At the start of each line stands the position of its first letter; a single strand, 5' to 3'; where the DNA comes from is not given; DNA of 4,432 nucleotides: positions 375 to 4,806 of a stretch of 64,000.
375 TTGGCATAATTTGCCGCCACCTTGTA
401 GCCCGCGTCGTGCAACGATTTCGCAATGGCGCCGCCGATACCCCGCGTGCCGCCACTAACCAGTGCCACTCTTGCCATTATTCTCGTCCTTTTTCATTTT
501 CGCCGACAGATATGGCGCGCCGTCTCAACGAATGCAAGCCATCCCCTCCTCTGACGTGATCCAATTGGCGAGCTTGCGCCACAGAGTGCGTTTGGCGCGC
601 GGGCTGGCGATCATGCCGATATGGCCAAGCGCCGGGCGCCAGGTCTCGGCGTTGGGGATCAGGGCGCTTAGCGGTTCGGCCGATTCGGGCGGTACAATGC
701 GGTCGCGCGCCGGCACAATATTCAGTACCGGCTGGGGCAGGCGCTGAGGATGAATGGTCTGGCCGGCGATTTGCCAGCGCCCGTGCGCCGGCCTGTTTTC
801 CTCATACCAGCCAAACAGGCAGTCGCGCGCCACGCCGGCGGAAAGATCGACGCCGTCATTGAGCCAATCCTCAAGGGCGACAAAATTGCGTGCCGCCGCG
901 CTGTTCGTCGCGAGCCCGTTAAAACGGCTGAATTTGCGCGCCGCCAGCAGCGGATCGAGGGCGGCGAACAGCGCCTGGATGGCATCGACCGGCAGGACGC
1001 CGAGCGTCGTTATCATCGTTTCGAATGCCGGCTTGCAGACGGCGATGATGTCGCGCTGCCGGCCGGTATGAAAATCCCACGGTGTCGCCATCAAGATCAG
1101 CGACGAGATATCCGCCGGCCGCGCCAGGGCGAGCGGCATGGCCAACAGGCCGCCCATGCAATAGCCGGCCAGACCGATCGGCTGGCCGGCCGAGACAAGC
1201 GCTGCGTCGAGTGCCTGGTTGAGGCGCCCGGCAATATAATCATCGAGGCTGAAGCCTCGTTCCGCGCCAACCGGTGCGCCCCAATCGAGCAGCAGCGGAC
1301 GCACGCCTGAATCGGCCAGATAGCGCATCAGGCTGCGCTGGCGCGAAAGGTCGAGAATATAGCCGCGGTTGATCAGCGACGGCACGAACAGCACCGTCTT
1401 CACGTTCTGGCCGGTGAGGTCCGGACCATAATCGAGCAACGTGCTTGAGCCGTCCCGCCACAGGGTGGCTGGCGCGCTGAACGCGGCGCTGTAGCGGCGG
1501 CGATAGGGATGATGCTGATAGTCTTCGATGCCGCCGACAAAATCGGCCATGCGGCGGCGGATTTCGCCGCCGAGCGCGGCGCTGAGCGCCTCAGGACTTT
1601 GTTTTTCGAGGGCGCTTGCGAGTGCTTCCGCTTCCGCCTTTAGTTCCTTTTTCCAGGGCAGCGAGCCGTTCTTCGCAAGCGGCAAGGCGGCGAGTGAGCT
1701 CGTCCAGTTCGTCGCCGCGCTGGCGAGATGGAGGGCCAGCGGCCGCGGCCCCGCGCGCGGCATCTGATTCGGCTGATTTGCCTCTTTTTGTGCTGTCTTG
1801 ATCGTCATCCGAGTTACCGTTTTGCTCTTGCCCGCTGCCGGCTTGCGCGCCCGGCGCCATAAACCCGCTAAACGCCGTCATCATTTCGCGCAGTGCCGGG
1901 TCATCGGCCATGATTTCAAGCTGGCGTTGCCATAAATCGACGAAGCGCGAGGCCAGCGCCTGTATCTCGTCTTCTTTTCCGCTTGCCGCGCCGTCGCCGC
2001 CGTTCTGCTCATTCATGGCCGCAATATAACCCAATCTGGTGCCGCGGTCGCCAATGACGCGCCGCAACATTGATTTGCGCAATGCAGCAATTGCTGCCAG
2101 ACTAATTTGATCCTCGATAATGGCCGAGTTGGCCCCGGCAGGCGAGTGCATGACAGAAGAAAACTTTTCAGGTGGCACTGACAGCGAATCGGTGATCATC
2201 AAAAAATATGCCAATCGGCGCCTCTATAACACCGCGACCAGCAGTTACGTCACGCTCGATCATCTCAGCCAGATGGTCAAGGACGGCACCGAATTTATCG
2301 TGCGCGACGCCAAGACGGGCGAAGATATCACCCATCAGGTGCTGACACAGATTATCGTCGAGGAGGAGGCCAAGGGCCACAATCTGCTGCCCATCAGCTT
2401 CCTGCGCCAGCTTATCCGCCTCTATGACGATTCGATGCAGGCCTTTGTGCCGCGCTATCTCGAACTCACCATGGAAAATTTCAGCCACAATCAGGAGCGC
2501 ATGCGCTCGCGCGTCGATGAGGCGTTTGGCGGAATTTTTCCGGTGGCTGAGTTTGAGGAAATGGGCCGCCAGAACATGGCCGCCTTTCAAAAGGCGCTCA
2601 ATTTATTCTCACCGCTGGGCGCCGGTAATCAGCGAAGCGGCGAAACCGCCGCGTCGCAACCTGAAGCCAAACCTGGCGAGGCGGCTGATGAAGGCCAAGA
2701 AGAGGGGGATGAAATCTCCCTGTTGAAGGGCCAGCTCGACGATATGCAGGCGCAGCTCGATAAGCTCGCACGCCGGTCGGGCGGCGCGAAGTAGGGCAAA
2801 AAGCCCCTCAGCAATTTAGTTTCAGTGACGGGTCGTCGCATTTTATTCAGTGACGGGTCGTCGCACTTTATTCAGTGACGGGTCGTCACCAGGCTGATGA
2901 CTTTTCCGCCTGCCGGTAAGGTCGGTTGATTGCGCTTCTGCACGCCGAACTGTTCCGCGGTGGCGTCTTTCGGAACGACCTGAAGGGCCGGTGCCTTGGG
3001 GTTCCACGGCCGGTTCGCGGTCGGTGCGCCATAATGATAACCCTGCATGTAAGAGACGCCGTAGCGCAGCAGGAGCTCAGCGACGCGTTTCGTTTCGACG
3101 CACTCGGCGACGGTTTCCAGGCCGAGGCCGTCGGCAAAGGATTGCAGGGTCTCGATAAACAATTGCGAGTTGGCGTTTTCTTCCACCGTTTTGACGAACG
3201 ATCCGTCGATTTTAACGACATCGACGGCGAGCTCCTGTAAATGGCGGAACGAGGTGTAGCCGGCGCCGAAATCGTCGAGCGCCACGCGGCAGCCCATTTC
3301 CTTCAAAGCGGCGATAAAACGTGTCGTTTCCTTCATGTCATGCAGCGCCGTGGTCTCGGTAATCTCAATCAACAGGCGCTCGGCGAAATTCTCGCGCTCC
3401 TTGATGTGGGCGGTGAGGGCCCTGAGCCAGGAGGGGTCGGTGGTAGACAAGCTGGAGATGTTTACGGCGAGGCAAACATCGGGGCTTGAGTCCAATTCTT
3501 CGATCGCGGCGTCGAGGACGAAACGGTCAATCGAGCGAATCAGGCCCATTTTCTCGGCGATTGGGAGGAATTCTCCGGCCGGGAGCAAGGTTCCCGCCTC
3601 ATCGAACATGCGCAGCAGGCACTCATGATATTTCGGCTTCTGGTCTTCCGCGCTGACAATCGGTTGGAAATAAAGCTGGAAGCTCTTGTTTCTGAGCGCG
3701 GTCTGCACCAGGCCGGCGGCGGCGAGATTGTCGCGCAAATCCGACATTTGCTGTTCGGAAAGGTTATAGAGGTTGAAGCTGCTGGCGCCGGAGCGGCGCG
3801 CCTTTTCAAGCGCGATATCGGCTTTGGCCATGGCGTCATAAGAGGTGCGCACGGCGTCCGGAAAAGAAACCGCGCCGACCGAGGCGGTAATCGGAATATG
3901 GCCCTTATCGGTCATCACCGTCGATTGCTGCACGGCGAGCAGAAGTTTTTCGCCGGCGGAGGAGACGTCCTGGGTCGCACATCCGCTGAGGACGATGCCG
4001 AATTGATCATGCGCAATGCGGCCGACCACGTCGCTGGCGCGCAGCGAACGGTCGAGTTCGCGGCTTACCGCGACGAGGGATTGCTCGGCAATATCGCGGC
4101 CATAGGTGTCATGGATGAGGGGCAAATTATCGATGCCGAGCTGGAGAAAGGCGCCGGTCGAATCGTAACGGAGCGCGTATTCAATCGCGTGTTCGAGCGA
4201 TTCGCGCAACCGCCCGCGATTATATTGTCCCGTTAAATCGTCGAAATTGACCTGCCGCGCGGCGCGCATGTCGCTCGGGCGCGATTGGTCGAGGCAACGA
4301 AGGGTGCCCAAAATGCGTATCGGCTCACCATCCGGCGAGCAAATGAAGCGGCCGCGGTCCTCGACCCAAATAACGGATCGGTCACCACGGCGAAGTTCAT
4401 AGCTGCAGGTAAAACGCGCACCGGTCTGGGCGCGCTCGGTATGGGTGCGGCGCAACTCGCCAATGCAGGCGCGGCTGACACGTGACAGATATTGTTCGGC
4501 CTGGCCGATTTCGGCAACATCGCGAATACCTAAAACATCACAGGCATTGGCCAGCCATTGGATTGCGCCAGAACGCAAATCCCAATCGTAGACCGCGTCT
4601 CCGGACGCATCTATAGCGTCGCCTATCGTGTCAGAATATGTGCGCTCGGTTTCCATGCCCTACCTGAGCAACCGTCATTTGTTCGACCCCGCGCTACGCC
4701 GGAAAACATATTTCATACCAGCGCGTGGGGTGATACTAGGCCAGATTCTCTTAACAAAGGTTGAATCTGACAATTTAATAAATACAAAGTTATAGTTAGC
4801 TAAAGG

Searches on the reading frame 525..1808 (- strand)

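Call 8: search_protein_families(library=pfam, proteins=[window:525-1808:-])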
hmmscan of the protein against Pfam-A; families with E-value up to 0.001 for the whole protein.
window:525-1808:- (427 aa): 4 families
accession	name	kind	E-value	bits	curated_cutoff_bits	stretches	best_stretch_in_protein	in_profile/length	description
PF00561.26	Abhydrolase_1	-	1.5e-11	44.9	25.8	1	138-392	2-233/245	alpha/beta hydrolase fold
PF12697.13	Abhydrolase_6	-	2.6e-06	28.7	26.3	1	159-403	18-211/217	Alpha/beta hydrolase family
PF07167.19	PhaC_N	-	9.6e-06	25.8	23.7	1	117-164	126-173/173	Poly-beta-hydroxybutyrate polymerase (PhaC) N-terminus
PF12146.15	Hydrolase_4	-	0.00065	19.5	27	0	205-271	72-139/239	Serine aminopeptidase, S33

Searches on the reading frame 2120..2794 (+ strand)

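Call 8: search_protein_families(library=pfam, proteins=[window:2120-2794:+])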
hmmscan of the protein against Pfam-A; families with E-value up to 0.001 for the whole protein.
window:2120-2794:+ (224 aa): 2 families
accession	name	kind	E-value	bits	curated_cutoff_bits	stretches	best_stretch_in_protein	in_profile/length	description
PF07879.16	PHB_acc_N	-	7.9e-31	106.4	25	1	26-86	1-61/61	PHB/PHA accumulation regulator DNA-binding domain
PF05233.18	PHB_acc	-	3.6e-16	59.4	27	1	90-129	1-40/40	PHB accumulation regulatory domain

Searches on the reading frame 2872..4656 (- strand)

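Call 8: search_protein_families(library=pfam, proteins=[window:2872-4656:-])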
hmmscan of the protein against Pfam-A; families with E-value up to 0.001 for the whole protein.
window:2872-4656:- (594 aa): 4 families
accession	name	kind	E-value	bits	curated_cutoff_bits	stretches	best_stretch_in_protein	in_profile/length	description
PF00563.25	EAL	-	1.4e-65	221.4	31.3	1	317-545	4-236/236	EAL domain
PF00990.26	GGDEF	-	8e-27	94.4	23.8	1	137-291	2-159/161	Diguanylate cyclase, GGDEF domain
PF08447.18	PAS_3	-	2.5e-09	37.7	25.6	1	32-118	2-88/89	PAS fold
PF00989.32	PAS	-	0.00025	21.5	22.6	1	15-121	7-112/113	PAS fold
